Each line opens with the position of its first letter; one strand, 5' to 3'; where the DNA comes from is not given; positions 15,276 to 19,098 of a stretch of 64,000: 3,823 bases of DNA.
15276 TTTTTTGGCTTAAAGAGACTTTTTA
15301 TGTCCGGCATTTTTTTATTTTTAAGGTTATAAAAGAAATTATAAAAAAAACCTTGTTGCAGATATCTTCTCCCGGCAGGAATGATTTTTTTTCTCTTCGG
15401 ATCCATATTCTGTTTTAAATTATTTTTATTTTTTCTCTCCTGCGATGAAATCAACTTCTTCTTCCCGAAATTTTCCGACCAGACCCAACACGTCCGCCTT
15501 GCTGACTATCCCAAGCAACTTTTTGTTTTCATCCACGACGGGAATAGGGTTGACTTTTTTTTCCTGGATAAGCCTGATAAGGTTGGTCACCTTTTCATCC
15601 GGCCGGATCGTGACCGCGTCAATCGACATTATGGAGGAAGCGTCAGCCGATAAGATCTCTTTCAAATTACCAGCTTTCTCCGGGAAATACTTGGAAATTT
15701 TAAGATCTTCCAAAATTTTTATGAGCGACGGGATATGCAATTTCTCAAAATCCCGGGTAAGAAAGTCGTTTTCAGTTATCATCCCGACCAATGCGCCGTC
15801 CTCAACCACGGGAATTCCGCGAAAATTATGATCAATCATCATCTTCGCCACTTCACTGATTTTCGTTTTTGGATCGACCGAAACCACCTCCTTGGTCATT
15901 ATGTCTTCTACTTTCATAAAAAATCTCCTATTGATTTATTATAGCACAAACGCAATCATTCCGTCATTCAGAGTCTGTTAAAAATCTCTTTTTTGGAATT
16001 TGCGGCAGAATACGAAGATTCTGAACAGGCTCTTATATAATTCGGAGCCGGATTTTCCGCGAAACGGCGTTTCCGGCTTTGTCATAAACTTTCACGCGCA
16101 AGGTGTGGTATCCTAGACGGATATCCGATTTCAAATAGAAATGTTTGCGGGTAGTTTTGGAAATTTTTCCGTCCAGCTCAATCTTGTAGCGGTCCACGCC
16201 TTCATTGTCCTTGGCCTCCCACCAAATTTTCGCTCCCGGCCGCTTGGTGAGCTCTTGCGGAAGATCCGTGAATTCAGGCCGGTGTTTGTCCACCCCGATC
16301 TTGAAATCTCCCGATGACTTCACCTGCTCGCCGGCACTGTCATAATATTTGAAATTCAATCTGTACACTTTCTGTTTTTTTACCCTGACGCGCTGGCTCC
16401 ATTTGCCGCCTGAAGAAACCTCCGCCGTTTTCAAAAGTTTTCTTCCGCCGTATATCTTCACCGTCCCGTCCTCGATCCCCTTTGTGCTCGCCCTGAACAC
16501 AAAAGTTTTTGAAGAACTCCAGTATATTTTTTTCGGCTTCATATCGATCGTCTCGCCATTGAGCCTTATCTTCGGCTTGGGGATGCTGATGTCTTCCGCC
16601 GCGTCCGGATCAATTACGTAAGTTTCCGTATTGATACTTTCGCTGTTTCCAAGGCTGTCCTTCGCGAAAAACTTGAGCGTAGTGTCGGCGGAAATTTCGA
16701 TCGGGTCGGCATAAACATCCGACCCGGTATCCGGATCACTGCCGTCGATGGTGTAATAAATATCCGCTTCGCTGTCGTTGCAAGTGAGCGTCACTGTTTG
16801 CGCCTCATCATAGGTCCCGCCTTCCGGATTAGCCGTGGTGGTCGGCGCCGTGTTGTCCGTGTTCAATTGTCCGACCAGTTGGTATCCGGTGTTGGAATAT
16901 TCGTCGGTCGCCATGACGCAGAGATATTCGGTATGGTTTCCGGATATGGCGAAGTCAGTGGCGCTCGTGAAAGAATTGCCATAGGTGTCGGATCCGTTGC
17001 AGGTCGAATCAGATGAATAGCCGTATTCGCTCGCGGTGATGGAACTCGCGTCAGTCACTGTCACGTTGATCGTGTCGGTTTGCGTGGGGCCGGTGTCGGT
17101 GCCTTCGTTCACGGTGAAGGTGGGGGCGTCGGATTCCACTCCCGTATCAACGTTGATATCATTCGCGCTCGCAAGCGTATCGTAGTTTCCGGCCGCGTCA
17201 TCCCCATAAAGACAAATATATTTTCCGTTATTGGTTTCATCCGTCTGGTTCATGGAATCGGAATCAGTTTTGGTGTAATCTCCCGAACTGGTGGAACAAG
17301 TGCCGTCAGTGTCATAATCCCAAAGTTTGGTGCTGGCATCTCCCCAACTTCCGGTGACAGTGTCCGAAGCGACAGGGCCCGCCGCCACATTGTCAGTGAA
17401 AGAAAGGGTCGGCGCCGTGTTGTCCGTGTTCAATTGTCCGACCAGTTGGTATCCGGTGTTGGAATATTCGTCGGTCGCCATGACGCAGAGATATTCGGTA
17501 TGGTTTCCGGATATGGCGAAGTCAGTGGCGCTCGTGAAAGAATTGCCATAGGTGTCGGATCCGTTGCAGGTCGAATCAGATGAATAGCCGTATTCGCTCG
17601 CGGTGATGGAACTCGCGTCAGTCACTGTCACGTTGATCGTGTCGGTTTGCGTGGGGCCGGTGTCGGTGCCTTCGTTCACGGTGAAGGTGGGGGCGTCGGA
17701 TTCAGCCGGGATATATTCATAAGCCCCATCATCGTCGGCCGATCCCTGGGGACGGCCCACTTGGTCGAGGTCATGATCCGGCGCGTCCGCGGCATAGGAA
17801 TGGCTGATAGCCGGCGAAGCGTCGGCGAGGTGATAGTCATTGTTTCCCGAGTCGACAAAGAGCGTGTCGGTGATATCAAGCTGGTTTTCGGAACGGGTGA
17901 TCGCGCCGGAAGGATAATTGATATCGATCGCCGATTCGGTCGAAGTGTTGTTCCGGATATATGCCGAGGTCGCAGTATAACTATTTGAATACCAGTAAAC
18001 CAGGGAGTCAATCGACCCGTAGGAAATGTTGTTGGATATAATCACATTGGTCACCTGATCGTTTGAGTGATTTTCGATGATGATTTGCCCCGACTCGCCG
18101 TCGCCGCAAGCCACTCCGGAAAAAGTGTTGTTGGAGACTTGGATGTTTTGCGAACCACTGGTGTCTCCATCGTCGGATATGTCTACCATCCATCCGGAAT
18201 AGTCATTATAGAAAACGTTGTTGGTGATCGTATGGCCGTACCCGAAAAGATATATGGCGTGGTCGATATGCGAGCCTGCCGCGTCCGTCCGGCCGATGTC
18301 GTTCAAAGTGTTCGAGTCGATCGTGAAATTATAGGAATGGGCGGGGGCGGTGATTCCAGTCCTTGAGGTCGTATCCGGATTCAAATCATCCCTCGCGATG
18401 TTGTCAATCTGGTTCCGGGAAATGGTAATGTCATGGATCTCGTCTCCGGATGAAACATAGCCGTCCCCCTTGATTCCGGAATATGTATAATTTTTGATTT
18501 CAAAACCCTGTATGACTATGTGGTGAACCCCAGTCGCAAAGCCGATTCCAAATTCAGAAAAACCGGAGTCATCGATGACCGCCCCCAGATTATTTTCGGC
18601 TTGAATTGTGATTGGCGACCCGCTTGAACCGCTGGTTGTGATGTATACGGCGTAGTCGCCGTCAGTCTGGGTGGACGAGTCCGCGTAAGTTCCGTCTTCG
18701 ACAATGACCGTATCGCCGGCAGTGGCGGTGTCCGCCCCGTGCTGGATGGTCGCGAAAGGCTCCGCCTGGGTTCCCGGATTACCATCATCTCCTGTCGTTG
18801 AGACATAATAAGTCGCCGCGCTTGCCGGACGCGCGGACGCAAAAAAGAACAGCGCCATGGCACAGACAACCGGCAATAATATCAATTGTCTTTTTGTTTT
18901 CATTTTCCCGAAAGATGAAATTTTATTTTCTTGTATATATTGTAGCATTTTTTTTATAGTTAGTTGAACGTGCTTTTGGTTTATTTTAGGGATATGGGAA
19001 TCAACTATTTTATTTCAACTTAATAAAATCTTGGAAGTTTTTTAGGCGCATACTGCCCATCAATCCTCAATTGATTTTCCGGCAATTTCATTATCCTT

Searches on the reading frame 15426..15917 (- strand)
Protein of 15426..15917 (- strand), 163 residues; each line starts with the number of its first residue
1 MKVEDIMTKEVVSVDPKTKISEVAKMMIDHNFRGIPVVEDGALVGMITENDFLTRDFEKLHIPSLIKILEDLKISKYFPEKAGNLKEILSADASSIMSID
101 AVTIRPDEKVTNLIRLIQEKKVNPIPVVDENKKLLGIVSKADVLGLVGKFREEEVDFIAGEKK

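Call 5: search_protein_families(library=pfam, proteins=[window:15426-15917:-], max_evalue=0.01)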
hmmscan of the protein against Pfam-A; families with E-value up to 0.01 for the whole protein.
window:15426-15917:- (163 aa): 1 family
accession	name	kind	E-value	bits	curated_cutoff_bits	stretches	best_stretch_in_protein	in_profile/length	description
PF00571.33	CBS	-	2.3e-31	108.3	24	2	3-54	1-53/57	CBS domain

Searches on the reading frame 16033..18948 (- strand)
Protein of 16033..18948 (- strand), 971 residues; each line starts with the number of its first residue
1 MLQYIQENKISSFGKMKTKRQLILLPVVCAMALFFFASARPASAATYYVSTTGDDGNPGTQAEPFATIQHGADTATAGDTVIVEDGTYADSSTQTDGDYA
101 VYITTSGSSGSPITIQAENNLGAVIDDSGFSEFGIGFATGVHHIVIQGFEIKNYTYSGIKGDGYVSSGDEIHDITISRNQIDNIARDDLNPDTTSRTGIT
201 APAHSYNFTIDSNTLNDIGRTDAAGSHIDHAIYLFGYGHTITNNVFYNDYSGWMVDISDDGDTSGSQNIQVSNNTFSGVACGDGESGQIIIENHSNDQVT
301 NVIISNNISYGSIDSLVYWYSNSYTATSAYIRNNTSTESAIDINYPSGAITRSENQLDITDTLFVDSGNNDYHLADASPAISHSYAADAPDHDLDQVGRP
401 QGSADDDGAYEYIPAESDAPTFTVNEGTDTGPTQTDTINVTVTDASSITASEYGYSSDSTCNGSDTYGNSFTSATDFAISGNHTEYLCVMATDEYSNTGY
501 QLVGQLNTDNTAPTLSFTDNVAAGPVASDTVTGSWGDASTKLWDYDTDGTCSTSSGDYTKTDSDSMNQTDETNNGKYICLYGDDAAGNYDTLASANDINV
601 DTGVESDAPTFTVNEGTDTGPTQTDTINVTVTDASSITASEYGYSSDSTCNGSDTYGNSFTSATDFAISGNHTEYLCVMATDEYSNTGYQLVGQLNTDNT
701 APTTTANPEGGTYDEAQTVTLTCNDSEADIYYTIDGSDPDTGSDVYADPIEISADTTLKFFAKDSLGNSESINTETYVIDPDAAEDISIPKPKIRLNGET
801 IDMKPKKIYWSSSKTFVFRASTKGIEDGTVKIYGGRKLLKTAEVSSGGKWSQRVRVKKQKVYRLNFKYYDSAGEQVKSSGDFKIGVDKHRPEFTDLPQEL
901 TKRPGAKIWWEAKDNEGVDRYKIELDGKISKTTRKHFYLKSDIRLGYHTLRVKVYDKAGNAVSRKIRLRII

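Call 5: search_protein_families(library=pfam, proteins=[window:16033-18948:-], max_evalue=0.01)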
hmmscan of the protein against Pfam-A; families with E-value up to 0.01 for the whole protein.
window:16033-18948:- (971 aa): 2 families
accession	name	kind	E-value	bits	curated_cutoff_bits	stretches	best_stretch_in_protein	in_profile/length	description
PF13290.12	CHB_HEX_C_1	-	2.8e-23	82.1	22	1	708-773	1-66/67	Chitobiase/beta-hexosaminidase C-terminal domain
PF13287.12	Fn3_assoc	-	7.9e-18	64.8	23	1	719-777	1-59/59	Fn3 associated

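Call 17: search_protein_families(library=pfam, proteins=[window:16033-18948:-], max_evalue=10)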
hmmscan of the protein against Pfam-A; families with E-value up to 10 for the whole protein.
window:16033-18948:- (971 aa): 6 families
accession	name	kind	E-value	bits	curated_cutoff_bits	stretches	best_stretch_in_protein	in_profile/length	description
PF13290.12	CHB_HEX_C_1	-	2.8e-23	82.1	22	1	708-773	1-66/67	Chitobiase/beta-hexosaminidase C-terminal domain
PF13287.12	Fn3_assoc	-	7.9e-18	64.8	23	1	719-777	1-59/59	Fn3 associated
PF21226.3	MalQ_N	-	0.033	15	24.1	1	930-958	54-82/91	MalQ N-terminal beta sandwich domain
PF07602.17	DUF1565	-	0.04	13.7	20.3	1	52-278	2-226/257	Protein of unknown function (DUF1565)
PF11411.13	DNA_ligase_IV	-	3.5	8.2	22.1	0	464-477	9-22/34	DNA ligase IV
PF05354.17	Phage_attach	-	4.7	8.3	26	0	599-629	47-76/99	Phage Head-Tail Attachment protein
